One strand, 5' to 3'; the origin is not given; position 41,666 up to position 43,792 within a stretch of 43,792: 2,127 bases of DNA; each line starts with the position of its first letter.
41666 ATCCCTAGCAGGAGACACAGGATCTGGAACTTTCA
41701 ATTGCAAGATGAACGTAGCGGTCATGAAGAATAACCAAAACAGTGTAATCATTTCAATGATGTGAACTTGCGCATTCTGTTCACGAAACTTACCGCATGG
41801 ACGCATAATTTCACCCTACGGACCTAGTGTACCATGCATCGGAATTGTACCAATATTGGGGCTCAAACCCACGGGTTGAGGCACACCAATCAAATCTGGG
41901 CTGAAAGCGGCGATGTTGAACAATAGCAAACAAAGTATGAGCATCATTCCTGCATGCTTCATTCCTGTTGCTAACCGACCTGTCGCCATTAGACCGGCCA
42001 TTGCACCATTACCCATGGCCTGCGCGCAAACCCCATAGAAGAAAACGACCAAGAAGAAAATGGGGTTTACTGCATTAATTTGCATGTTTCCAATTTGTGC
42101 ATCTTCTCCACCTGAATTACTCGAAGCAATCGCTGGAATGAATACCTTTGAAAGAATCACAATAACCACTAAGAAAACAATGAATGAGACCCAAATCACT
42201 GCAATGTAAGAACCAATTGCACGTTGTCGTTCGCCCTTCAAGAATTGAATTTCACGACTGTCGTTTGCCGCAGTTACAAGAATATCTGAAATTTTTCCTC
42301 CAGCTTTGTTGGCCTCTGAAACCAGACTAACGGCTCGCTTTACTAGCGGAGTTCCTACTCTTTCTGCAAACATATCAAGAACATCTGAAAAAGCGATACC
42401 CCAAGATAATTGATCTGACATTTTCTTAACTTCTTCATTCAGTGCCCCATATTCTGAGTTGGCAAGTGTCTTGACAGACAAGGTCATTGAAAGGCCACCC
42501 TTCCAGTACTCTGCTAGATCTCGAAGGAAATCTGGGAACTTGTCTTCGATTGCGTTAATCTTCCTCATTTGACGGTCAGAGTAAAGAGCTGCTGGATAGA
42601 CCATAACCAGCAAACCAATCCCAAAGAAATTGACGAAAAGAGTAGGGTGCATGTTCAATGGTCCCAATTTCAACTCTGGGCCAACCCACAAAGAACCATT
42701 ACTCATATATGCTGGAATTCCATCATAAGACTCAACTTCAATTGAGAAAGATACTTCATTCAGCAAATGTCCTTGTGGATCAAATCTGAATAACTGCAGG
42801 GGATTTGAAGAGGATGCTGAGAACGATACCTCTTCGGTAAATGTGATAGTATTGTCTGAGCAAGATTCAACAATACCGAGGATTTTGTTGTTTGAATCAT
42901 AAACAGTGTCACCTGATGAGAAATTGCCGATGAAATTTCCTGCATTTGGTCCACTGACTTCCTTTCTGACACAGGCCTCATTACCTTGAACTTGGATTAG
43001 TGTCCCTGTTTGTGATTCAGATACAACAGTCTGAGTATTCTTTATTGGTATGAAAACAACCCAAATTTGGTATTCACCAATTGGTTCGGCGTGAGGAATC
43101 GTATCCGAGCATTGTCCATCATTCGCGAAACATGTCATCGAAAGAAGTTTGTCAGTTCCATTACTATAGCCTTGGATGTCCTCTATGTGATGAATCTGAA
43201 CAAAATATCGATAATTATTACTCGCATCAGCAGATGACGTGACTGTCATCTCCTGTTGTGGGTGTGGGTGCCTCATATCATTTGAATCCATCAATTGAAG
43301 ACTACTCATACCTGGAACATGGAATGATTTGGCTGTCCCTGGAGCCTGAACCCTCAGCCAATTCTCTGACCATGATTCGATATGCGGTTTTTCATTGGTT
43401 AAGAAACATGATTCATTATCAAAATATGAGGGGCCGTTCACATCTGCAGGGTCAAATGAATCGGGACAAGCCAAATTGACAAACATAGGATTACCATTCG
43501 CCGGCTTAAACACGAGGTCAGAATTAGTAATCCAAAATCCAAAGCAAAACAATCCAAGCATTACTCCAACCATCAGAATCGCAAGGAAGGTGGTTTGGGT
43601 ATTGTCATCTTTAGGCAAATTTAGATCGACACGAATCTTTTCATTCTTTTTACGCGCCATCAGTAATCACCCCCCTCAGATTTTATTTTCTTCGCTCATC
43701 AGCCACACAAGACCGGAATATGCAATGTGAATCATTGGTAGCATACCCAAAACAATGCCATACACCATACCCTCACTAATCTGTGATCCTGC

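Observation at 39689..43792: Tad/Ups-like type IV pilus module with an atypical platform, two coupled pilin-like genes and an operonic membrane glycosyltransferase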

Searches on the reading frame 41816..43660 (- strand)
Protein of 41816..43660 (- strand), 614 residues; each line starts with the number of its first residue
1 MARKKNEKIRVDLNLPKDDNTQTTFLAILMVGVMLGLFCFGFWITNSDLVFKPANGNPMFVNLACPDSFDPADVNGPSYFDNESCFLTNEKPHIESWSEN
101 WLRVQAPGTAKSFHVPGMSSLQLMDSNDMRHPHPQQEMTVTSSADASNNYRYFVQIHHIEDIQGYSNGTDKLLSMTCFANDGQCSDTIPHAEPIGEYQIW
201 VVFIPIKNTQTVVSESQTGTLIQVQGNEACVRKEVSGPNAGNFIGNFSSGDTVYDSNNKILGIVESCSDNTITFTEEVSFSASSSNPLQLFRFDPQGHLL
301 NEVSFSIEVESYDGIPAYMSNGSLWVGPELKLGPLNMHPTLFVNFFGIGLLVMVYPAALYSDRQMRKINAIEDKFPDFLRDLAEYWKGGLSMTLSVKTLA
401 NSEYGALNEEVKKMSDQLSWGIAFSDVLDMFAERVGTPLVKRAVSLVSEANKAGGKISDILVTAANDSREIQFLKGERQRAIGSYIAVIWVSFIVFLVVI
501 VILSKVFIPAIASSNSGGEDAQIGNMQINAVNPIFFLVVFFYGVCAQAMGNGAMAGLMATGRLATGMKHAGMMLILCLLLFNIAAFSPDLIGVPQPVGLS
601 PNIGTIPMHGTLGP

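Call 3: search_protein_families(library=pfam, proteins=[window:41816-43660:-], max_evalue=1)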
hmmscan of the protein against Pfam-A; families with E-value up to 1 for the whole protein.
window:41816-43660:- (614 aa): 3 families
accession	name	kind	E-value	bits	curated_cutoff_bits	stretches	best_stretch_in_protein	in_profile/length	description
PF00482.28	T2SSF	-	2.2e-15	57.2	25.2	1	378-503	1-123/125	Type II secretion system (T2SS), protein F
PF04159.19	NB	-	0.11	12.9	27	1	482-511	18-47/100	NB glycoprotein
PF05239.21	PRC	-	0.31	11.5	21.2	0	447-496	15-59/78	PRC-barrel domain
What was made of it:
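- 41816..43660 (-): 614-aa platform protein (the C-half). Its parts in order are N-terminal TM helix 26-44, predicted outside domain about 45-340 with a variable insert at 137-312, TM helix 341-359, a single T2SSF domain at 378-503, and further TM helices. Pfam T2SSF E = 2.2e-15 (call 3).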

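Call 6: find_encoding_contigs(protein=window:41816-43660:-, flank=10000, max_places=8)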
Protein window:41816-43660:- (614 aa): 1 contig read that carries it; 1 place shown.
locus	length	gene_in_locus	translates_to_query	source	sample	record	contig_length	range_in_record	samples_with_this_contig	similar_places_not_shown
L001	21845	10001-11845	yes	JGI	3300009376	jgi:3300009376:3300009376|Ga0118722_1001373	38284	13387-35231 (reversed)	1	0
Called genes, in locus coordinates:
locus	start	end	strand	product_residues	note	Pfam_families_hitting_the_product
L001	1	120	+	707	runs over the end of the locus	PF14378:PAP2_3, PF01569:PAP2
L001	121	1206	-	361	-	PF02445:NadA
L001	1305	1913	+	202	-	PF01636:APH (faint), PF01163:RIO1 (weak), PF00069:Pkinase (weak), PF06293:Kdo (weak)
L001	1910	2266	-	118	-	PF02537:CRCB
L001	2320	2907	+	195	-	PF01725:Ham1p_like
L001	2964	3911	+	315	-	-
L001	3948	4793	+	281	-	PF00378:ECH_1, PF16113:ECH_2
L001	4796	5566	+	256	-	PF00005:ABC_tran, PF13304:AAA_21 (weak)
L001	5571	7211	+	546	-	-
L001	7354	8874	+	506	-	PF23990:PilB3_N (faint), PF00437:T2SSE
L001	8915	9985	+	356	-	PF00482:T2SSF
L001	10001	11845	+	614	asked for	PF00482:T2SSF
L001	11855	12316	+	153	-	-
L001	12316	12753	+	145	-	-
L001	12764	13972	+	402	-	PF13506:Glyco_transf_21, PF13641:Glyco_tranf_2_3, PF00535:Glycos_transf_2, PF13632:Glyco_trans_2_3 (weak)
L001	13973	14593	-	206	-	PF06414:Zeta_toxin (weak), PF00004:AAA (faint), PF13207:AAA_17 (faint), PF13238:AAA_18 (weak), PF13671:AAA_33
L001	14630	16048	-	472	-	PF00171:Aldedh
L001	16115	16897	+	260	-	PF00378:ECH_1, PF16113:ECH_2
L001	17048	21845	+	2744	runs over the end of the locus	PF00041:fn3 (faint), PF07494:Reg_prop (faint)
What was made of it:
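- On Archaeal type IV pilus / type IV filament assembly system: A 506-aa T2SSE protein lies directly upstream on the overlapping contig (call 6). Two T2SSF genes are present (calls 3, 6).
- On Bacterial Tad (T4cP) pilus: No Flp, TadZ or secretin genes are in the locus (call 6).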

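Call 7: find_homologous_proteins(query=window:41816-43660:-)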
Query window:41816-43660:- (614 aa): 898 proteins with E <= 0.001 among 8000 candidates; the best 120 are listed.
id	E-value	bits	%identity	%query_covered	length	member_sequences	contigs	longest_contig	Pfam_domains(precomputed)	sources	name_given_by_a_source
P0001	0.0e+0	1407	100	100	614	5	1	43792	PF00482.29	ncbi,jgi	-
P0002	0.0e+0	1042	76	99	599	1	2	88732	PF00482.29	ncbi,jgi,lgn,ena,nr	ncbi:MAG: type II secretion system F family protein [Candidatus Thalassarchaeaceae archaeon]|nr:type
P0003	1.6e-260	884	67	99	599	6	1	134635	PF00482.29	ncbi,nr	ncbi:MAG: type II secretion system F family protein [Candidatus Thermoplasmatota archaeon]|nr:type I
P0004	1.4e-245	835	82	51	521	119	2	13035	PF00482.29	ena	-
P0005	3.0e-245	834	73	58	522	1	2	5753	PF00482.29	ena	-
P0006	1.3e-244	831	73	59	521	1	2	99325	PF00482.29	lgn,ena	-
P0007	2.1e-243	827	81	51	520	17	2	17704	PF00482.29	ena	-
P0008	4.5e-243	826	73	58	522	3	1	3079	PF00482.29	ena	-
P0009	2.0e-242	824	80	51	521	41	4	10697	PF00482.29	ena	-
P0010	1.5e-241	821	81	51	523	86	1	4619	PF00482.29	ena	-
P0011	6.6e-241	819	72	58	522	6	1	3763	PF00482.29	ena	-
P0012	1.2e-240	818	80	51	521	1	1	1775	PF00482.29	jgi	-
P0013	2.2e-240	818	81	51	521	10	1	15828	PF00482.29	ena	-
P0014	2.8e-240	817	80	51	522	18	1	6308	PF00482.29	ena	-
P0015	1.7e-239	815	81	51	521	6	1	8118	PF00482.29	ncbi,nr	ncbi:MAG: type II secretion system F family protein [Candidatus Thalassarchaeaceae archaeon]|nr:type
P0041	1.1e-178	614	67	54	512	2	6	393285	PF00482.29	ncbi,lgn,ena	-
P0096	1.0e-156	541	44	98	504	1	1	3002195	PF00482.29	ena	-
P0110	6.5e-153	529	57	64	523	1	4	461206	PF00482.29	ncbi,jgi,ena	-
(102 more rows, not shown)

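Call 14: find_encoding_contigs(protein=P0003, flank=8000, max_places=1)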
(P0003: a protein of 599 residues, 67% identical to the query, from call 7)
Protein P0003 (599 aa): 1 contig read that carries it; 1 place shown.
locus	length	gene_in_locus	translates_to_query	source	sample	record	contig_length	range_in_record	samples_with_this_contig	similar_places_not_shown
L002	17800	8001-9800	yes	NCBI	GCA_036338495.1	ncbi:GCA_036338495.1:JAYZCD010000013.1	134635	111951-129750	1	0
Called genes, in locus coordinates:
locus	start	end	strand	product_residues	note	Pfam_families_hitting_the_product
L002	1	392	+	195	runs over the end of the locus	PF01725:Ham1p_like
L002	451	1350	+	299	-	-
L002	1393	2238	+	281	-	PF00378:ECH_1, PF16113:ECH_2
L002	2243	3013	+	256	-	PF00005:ABC_tran, PF13304:AAA_21 (faint)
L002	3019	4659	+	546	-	-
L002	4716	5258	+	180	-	PF13238:AAA_18, PF13207:AAA_17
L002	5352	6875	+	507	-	PF23990:PilB3_N (weak), PF00437:T2SSE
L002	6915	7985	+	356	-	PF00482:T2SSF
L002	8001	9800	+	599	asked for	PF00482:T2SSF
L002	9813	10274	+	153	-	-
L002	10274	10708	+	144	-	-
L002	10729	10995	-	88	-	PF11127:YgaP-like_TM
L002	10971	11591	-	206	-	PF06414:Zeta_toxin (weak), PF13191:AAA_16 (faint), PF00004:AAA (weak), PF13238:AAA_18, PF13671:AAA_33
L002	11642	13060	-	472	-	PF00171:Aldedh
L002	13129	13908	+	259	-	PF00378:ECH_1, PF16113:ECH_2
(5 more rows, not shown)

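Call 15: find_encoding_contigs(protein=P0041, flank=8000, max_places=1)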
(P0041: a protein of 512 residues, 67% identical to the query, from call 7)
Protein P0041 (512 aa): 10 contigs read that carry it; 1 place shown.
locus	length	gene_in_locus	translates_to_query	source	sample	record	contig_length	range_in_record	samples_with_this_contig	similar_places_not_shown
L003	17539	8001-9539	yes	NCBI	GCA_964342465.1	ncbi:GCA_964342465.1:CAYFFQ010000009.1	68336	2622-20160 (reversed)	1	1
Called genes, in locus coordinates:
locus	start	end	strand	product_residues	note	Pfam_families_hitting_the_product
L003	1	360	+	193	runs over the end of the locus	PF01725:Ham1p_like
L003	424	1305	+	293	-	-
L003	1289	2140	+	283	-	PF00378:ECH_1, PF16113:ECH_2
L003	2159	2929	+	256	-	PF00005:ABC_tran, PF13304:AAA_21 (weak)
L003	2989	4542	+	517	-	-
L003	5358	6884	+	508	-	PF00437:T2SSE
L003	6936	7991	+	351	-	PF00482:T2SSF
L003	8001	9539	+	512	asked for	PF00482:T2SSF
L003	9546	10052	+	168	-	-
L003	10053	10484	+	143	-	-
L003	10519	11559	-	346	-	PF00487:FA_desaturase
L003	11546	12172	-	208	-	PF13238:AAA_18 (weak), PF13671:AAA_33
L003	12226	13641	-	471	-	PF00171:Aldedh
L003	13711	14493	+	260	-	PF00378:ECH_1, PF16113:ECH_2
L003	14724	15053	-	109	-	-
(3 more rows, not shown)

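Call 16: find_encoding_contigs(protein=P0096, flank=8000, max_places=1)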
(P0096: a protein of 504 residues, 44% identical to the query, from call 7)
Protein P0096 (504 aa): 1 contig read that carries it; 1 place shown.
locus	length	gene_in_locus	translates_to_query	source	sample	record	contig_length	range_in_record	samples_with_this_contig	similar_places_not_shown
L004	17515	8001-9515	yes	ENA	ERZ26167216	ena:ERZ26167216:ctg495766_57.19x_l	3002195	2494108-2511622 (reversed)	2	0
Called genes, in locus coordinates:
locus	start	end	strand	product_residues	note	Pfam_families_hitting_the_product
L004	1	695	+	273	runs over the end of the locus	PF00005:ABC_tran, PF13304:AAA_21 (weak)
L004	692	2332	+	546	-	-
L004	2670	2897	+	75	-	PF00072:Response_reg (weak)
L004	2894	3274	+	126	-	PF00072:Response_reg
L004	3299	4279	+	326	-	PF00805:Pentapeptide (weak)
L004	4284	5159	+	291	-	PF13207:AAA_17, PF13238:AAA_18 (weak), PF13671:AAA_33 (faint)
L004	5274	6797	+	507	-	PF00437:T2SSE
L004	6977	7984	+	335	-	PF00482:T2SSF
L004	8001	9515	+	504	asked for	PF00482:T2SSF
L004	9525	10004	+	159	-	-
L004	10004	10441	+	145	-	-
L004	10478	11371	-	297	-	-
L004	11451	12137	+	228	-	PF00160:Pro_isomerase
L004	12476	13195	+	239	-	PF00160:Pro_isomerase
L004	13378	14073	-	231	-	-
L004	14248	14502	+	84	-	PF06772:LtrA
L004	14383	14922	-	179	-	-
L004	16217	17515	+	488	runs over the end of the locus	PF00171:Aldedh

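Call 17: find_encoding_contigs(protein=P0110, flank=8000, max_places=1)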
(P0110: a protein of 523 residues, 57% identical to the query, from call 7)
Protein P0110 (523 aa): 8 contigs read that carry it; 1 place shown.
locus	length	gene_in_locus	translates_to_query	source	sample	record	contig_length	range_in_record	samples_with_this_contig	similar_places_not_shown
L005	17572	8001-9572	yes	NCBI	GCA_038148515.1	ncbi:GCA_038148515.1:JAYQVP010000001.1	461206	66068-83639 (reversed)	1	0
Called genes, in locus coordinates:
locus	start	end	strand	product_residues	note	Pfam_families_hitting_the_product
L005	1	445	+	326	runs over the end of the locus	-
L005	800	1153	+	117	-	-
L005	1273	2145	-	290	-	PF00378:ECH_1, PF16113:ECH_2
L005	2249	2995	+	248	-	PF00005:ABC_tran, PF13304:AAA_21 (faint)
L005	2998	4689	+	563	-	-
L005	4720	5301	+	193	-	PF13207:AAA_17, PF13238:AAA_18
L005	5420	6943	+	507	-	PF23990:PilB3_N (faint), PF00437:T2SSE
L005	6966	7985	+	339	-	PF00482:T2SSF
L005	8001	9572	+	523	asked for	PF00482:T2SSF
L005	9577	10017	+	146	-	-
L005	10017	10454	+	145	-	-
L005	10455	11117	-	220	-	PF13671:AAA_33 (weak)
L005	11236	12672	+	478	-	PF00171:Aldedh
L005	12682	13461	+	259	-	PF00378:ECH_1, PF16113:ECH_2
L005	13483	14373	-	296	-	PF01210:NAD_Gly3P_dh_N (weak), PF02737:3HCDH_N, PF03446:NAD_binding_2 (weak), PF00725:3HCDH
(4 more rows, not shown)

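Call 29: search_protein_families(library=ncbifam, proteins=[L001:7354-8874:+, L001:8915-9985:+, window:41816-43660:-, L001:5571-7211:+, L001:4796-5566:+], max_evalue=0.01)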
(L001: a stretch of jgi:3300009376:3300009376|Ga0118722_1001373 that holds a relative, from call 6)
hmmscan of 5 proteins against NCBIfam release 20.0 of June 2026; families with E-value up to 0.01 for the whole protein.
L001:7354-8874:+ (506 aa): 17 families
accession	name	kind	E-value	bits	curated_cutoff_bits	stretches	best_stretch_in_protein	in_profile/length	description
NF058587.1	archaellum_moto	equivalog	1.6e-119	400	550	1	56-492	82-518/527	archaellum flagellar ATPase motor FlaI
NF053672.1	bindosome_BasE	exception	7.2e-57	193.3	1000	1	46-493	63-509/512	bindosome assembly system ATPase subunit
TIGR03819.1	heli_sec_ATPase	hypoth_equivalog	3.1e-39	135.1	373.15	1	103-372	33-298/340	TadA family conjugal transfer-associated ATPase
TIGR02788.1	VirB11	equivalog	2.5e-31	108.9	249.95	1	242-371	135-262/308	P-type DNA transfer ATPase VirB11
NF010475.0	PRK13900.1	equivalog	2.2e-25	89.4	389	1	243-366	152-274/333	type IV secretion system ATPase VirB11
TIGR02782.1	TrbB_P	equivalog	2.9e-25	89.2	304.55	1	129-415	18-297/303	P-type conjugative transfer ATPase TrbB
NF010469.0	PRK13894.1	subfamily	7.6e-24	84.6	508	1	169-414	68-310/320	conjugal transfer ATPase TrbB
NF010407.0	PRK13833.1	subfamily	3.7e-17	62.7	499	1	212-416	105-302/323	conjugal transfer protein TrbB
NF010425.0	PRK13851.1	equivalog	1.3e-16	60.5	461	1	242-361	153-270/344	type IV secretion system protein VirB11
NF041000.1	ATPase_ComGA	equivalog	2.5e-16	59.5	300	1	254-376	131-247/267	competence type IV pilus ATPase ComGA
TIGR01420.1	pilT_fam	subfamily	1.8e-12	47.1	319.1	1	254-371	125-239/343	PilT/PilU family type 4a pilus ATPase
TIGR02538.1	type_IV_pilB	equivalog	8.7e-12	44.4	675.65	1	254-400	318-454/564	type IV-A pilus assembly ATPase PilB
NF007755.0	PRK10436.1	equivalog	5.8e-11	41.7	617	1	249-386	216-346/465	type II secretion system protein GspE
TIGR02533.1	type_II_gspE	equivalog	1.4e-09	37.2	630.25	1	254-376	246-361/486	type II secretion system ATPase GspE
NF053534.1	T4PilAsmATPsTfpB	equivalog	5.1e-09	35.1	850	1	254-373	339-451/584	type IV pilus assembly ATPase TfpB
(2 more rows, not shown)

L001:8915-9985:+ (356 aa): 5 families
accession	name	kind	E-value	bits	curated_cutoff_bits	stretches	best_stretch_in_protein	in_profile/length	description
NF004704.2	PRK06041.1-2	equivalog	1.2e-14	53.9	550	1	143-319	45-219/555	archaellar assembly protein ArlJ/FlaJ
NF053673.1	bindosome_BasF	exception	1.6e-07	30.3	1300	1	170-335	198-357/656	bindosome assembly system membrane anchoring protein BasF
NF046075.1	UpsF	equivalog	9.4e-07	28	400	1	147-309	57-220/484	membrane pilin protein UpsF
NF004705.1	PRK06041.1-3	equivalog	8e-06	25.1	400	1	176-343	6-170/465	archaellar assembly protein ArlJ/FlaJ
NF004703.2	PRK06041.1-1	equivalog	2.3e-05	22.9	570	1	163-321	26-184/525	archaellar assembly protein ArlJ/FlaJ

window:41816-43660:- (614 aa): 7 families
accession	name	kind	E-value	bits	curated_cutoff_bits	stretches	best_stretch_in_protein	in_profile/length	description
NF004705.1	PRK06041.1-3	equivalog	8.4e-16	58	400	1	351-577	224-447/465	archaellar assembly protein ArlJ/FlaJ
NF046075.1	UpsF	equivalog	1.4e-11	43.8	400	1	350-508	288-440/484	membrane pilin protein UpsF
NF004704.2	PRK06041.1-2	equivalog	9.8e-10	37.7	550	1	349-578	308-540/555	archaellar assembly protein ArlJ/FlaJ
NF004703.2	PRK06041.1-1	equivalog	9.6e-09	34.1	570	1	352-506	261-416/525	archaellar assembly protein ArlJ/FlaJ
NF053673.1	bindosome_BasF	exception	1.4e-07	30.4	1300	1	346-529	406-589/656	bindosome assembly system membrane anchoring protein BasF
NF041012.2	T4P_ComGB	equivalog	0.00035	20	240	1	377-546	5-166/332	competence type IV pilus assembly protein ComGB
NF007861.0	PRK10573.1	equivalog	0.00081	18.5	401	1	354-502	40-184/401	protein transport protein HofC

L001:5571-7211:+ (546 aa): 0 families

L001:4796-5566:+ (256 aa): 185 families (the best 25 are shown)
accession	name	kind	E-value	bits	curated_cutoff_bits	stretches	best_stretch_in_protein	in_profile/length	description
TIGR01188.1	drrA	subfamily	2.4e-59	201.1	312.45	1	14-231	1-216/302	daunorubicin resistance ABC transporter, ATP-binding protein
NF033858.1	ABC2_perm_RbbA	equivalog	6.9e-48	163.2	1050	1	4-251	264-514/909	ribosome-associated ATPase/putative transporter RbbA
TIGR03522.1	GldA_ABC_ATP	equivalog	1.7e-46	159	402.6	1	7-229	3-226/301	gliding motility-associated ABC transporter ATP-binding subunit GldA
NF010059.0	PRK13536.1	equivalog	4.4e-38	130.9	549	1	7-229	44-267/342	nodulation factor ABC transporter ATP-binding protein NodI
TIGR03864.1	PQQ_ABC_ATP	hypoth_equivalog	7.1e-38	130.4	302.25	1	8-237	3-235/236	ABC transporter, ATP-binding subunit, PQQ-dependent alcohol dehydrogenase system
TIGR01288.1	nodI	equivalog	1e-37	129.8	424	1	8-231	6-230/303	nodulation factor ABC transporter ATP-binding protein NodI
NF010060.0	PRK13537.1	equivalog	1.5e-37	129.2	521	1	3-222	12-233/314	nodulation factor ABC transporter ATP-binding protein NodI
TIGR03740.1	galliderm_ABC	subfamily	2.1e-37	128.9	309.75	1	8-238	2-222/223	lantibiotic protection ABC transporter ATP-binding subunit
TIGR02673.1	FtsE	equivalog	2.1e-31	109.3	264.85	1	8-211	3-213/214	cell division ATP-binding protein FtsE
TIGR04406.1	LPS_export_lptB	equivalog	5.4e-31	107.7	240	1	8-227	3-227/239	LPS export ABC transporter ATP-binding protein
TIGR03411.1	urea_trans_UrtD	equivalog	1.2e-30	107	304.1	1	7-227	3-234/242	urea ABC transporter ATP-binding protein UrtD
NF010061.0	PRK13538.1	equivalog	1.4e-29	103.1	195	1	4-194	3-192/211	cytochrome c biogenesis heme-transporting ATPase CcmA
TIGR00968.1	3a0106s01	subfamily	1.6e-29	103.1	342.75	1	10-223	4-219/237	sulfate ABC transporter ATP-binding protein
TIGR01189.1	ccmA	equivalog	1.6e-29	103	131.6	1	9-194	3-186/198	heme ABC exporter ATP-binding protein CcmA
NF010068.0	PRK13548.1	equivalog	2.3e-29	102.3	261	1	5-222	4-230/261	heme ABC transporter ATP-binding protein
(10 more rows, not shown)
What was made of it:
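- Tried and rejected: The ABC ATPase is of the DrrA/exporter type, BasE and BasF scores are far below cut-off (call 29), and other genes are inserted between the pair and the ATPase in L004 (call 16).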

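Call 38: search_dna_similar(query=L001:7354-8874:+, collection=plasmids, mode=protein, max_rows=30, max_evalue=1e-20)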
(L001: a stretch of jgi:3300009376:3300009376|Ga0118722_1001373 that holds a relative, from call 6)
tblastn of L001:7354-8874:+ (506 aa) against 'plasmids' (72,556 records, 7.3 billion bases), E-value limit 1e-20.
Records with a match: 478; places in all: 502; records where one place covers at least 80% of the query: 33.
Best place of each record, by identity: <60% 478.
By first word of the organism name: Ralstonia 135; Rhizobium 126; Sinorhizobium 76; Pseudosulfitobacter 30; Sphingobium 16; Azospirillum 13; Burkholderia 11; Vibrio 6; Photobacterium 5; Caballeronia 4; and 41 more.
By predicted mobility (MOB-suite, as given by PLSDB): non-mobilizable 213; mobilizable 150; conjugative 115.
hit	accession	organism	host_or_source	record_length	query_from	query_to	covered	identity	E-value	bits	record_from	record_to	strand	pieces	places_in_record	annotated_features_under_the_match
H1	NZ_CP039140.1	Haloferax mediterranei ATCC 33500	Cell culture,Spain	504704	72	500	85%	41.7%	2e-102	344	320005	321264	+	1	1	none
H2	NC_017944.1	Haloferax mediterranei ATCC 33500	-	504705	72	500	85%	41.7%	2e-102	344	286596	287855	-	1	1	none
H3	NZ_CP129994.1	Salinibaculum sp. KK48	cell culture,sediment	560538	102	506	80%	41.6%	4e-99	335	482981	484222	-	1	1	ATPase, T2SS/T4P/T4SS family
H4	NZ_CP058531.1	Halobaculum halophilum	cell culture,sediment in salt lake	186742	103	500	79%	42.2%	3e-101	340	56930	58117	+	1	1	type II/IV secretion system ATPase subunit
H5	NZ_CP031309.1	Natronorubrum bangense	Cell culture,The Bange salt-alkaline ...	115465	27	412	76%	42.9%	2e-76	313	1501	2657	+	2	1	hypothetical protein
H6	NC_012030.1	Halorubrum lacusprofundi ATCC 49239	-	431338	110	371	52%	48.5%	3e-73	259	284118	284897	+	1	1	type II/IV secretion system ATPase subunit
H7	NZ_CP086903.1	Pseudosulfitobacter pseudonitzschiae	Skeletonema costatum,The surface ...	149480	27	441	82%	30.3%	3e-39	159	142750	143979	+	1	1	CpaF family protein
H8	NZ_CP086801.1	Pseudosulfitobacter pseudonitzschiae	Thalassiosira tenera,The surface ...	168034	27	441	82%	30.3%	3e-39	159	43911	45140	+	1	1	CpaF family protein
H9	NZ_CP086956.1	Pseudosulfitobacter pseudonitzschiae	Skeletonema costatum,The surface ...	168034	27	441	82%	30.3%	3e-39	159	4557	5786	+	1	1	CpaF family protein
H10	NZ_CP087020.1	Pseudosulfitobacter pseudonitzschiae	Mediolabrus comicus,The surface ...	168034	27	441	82%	30.3%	3e-39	159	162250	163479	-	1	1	CpaF family protein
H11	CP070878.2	Pseudosulfitobacter pseudonitzschiae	Skeletonema costatum,The surface ...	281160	27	441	82%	30.3%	3e-39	159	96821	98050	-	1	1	CpaF family protein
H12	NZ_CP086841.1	Pseudosulfitobacter pseudonitzschiae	Trieres chinensis,The surface seawater ...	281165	27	441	82%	30.3%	3e-39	159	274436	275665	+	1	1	CpaF family protein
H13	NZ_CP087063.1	Pseudosulfitobacter pseudonitzschiae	Mediolabrus comicus,The surface ...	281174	27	441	82%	30.3%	3e-39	159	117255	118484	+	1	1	CpaF family protein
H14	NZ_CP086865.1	Pseudosulfitobacter pseudonitzschiae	Skeletonema costatum,The surface ...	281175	27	441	82%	30.3%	3e-39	159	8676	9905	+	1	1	CpaF family protein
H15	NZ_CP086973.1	Pseudosulfitobacter pseudonitzschiae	Skeletonema costatum,The surface ...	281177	27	441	82%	30.3%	3e-39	159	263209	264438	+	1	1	CpaF family protein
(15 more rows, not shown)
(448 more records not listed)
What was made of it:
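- It is 42% identical to haloarchaeal pilus ATPases (call 38).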

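Call 39: get_annotated_region(hit=H4, flank=8000)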
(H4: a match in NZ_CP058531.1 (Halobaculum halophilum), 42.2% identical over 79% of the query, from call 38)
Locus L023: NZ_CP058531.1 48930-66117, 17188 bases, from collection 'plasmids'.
description: Halobaculum halophilum strain Gai3-2 plasmid unnamed2, complete sequence
organism: Halobaculum halophilum (NCBI taxid 2743090)
taxonomy: Archaea; Euryarchaeota; Halobacteria; Halobacteriales; Haloferacaceae; Halobaculum; Halobaculum halophilum
host: -; source: cell culture,sediment in salt lake; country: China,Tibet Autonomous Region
typing (MOB-suite, as given by PLSDB): non-mobilizable
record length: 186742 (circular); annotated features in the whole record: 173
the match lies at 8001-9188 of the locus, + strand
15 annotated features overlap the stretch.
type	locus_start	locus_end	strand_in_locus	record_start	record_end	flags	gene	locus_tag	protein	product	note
CDS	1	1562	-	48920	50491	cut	-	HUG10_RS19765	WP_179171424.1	hypothetical protein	-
CDS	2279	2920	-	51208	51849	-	-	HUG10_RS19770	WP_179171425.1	transcriptional regulator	-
CDS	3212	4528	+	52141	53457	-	-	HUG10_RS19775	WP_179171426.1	MFS transporter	GO:0055085 - transmembrane transport [Evidence IEA]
CDS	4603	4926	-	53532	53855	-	-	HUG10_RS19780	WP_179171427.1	FUN14 domain-containing protein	-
CDS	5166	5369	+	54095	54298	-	-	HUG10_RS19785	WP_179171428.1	DUF4177 domain-containing protein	-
CDS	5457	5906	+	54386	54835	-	-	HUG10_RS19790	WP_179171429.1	type IV pilin N-terminal domain-containing protein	-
CDS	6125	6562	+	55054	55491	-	-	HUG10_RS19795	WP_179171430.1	hypothetical protein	-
CDS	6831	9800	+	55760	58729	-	-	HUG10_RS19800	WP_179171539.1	type II/IV secretion system ATPase subunit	-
CDS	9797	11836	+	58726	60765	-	-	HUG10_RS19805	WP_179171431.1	type II secretion system F family protein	-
CDS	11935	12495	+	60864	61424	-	-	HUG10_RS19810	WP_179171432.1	hypothetical protein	-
CDS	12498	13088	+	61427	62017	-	-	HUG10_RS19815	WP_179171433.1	hypothetical protein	-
CDS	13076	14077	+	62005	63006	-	-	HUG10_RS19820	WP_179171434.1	hypothetical protein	-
CDS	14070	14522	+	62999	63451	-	-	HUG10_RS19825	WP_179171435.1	hypothetical protein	-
CDS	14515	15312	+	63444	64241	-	-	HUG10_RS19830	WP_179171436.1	hypothetical protein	-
CDS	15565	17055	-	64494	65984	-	-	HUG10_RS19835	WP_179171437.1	hypothetical protein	-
